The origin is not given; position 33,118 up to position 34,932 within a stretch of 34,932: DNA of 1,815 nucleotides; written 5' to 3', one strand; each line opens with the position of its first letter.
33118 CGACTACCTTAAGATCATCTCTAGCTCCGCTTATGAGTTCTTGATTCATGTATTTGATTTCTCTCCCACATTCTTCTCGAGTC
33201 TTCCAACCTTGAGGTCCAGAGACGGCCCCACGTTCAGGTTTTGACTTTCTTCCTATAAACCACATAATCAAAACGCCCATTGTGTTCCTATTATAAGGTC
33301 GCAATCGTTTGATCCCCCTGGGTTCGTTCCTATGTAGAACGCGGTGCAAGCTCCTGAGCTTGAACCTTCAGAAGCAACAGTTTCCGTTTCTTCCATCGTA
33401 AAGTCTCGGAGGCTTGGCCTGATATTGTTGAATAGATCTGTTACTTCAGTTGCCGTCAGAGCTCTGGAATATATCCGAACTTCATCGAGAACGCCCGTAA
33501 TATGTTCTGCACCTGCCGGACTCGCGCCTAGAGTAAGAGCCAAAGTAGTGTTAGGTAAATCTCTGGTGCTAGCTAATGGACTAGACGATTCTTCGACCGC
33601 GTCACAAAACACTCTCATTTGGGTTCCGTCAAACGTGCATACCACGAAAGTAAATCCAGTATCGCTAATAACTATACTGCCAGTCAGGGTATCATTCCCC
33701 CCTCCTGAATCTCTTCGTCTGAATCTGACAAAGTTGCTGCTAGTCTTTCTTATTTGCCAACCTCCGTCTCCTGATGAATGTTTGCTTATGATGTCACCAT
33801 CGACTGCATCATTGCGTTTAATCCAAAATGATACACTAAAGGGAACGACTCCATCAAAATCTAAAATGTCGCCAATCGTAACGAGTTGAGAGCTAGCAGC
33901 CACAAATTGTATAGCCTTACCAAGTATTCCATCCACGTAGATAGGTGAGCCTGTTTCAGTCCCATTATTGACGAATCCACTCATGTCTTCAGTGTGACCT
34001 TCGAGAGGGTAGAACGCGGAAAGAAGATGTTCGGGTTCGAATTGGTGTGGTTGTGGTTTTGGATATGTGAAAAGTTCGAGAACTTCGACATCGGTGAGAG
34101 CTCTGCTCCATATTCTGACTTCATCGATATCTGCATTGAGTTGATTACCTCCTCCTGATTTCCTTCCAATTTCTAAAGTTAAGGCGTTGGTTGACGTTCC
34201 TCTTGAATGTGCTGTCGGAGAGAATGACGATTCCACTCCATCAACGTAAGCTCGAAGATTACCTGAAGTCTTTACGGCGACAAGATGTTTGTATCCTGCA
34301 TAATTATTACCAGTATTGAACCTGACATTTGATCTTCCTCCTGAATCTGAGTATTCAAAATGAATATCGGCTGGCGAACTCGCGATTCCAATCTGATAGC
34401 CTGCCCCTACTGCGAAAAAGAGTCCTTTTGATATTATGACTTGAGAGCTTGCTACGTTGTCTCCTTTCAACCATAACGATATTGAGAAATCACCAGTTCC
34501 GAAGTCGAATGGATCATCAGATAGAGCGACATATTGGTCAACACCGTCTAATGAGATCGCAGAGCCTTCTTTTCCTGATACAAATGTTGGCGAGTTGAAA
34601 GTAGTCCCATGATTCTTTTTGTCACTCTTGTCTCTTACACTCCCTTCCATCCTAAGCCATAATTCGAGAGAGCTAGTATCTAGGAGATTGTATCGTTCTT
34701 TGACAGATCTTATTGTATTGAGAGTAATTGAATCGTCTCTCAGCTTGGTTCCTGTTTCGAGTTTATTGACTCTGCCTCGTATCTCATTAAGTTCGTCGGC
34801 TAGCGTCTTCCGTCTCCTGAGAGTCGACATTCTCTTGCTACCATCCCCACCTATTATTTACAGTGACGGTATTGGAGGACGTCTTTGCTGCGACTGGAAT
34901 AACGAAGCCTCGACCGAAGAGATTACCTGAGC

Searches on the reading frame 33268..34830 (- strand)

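Call 20: search_protein_families(library=phrogs, proteins=[window:33268-34830:-], max_evalue=0.01)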
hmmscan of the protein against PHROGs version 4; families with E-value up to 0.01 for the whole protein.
window:33268-34830:- (520 aa): 14 families
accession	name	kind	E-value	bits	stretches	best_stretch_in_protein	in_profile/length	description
phrog_8510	-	head and packaging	1.6e-27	96.7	3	61-250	703-893/1348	virion structural protein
phrog_3545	-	unknown function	6.7e-22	78.4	2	55-247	752-966/1115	-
phrog_24074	-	unknown function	7.4e-12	45.3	2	274-471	156-355/892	-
phrog_14220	-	unknown function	3.4e-11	43.9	1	67-252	24-179/401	-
phrog_4390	-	unknown function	1e-09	39.4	2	169-253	146-238/253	-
phrog_22373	-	unknown function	6.3e-08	32.5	1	331-469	59-195/688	-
phrog_17347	-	unknown function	8.8e-06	26.6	0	169-253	118-204/312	-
phrog_8174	-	tail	5.7e-05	23.8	0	387-466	150-221/222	minor tail protein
phrog_1419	-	tail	6.6e-05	22.3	1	147-252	685-791/793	tail protein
phrog_21039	-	unknown function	0.00034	21.5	0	229-292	86-145/244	-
phrog_8147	-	tail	0.00066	19.9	0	178-252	365-435/436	tail fiber protein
phrog_27411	-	unknown function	0.0012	19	0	115-209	20-124/439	-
phrog_38322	-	unknown function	0.0057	16.6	0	362-455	394-487/506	-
phrog_347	-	connector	0.0071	16.5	0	443-472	309-338/394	tail terminator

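Call 21: search_protein_families(library=pfam, proteins=[window:33268-34830:-], max_evalue=0.01)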
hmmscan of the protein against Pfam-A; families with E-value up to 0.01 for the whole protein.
window:33268-34830:- (520 aa): 2 families
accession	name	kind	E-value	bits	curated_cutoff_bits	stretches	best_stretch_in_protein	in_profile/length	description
PF13385.13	Laminin_G_3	-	1.4e-51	175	27.6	2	314-463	4-150/151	Concanavalin A-like lectin/glucanases superfamily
PF07953.20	Toxin_R_bind_N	-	8.1e-10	39.2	23.8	1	278-401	2-134/191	Clostridium neurotoxin, N-terminal receptor binding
